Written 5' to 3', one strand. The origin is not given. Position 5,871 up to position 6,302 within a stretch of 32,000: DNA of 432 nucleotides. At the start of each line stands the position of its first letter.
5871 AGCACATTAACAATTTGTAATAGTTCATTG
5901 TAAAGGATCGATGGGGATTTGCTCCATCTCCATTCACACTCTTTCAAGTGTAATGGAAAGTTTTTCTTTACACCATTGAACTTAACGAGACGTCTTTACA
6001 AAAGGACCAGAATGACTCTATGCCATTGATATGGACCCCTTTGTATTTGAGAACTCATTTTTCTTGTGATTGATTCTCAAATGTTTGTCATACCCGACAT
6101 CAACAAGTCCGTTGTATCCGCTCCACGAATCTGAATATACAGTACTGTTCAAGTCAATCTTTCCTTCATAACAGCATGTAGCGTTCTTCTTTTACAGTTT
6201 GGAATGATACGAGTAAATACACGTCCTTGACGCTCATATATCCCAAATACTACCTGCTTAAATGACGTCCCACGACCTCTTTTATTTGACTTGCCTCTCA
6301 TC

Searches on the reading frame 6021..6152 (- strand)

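Call 87: search_protein_families(library=pfam, proteins=[window:6021-6152:-], max_evalue=0.01)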
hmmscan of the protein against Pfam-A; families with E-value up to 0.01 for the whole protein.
window:6021-6152:- (44 aa): 1 family
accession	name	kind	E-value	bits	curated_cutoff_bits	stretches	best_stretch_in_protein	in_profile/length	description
PF12762.13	DDE_Tnp_IS1595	-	0.00093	19.7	27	1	2-36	77-110/153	ISXO2-like transposase domain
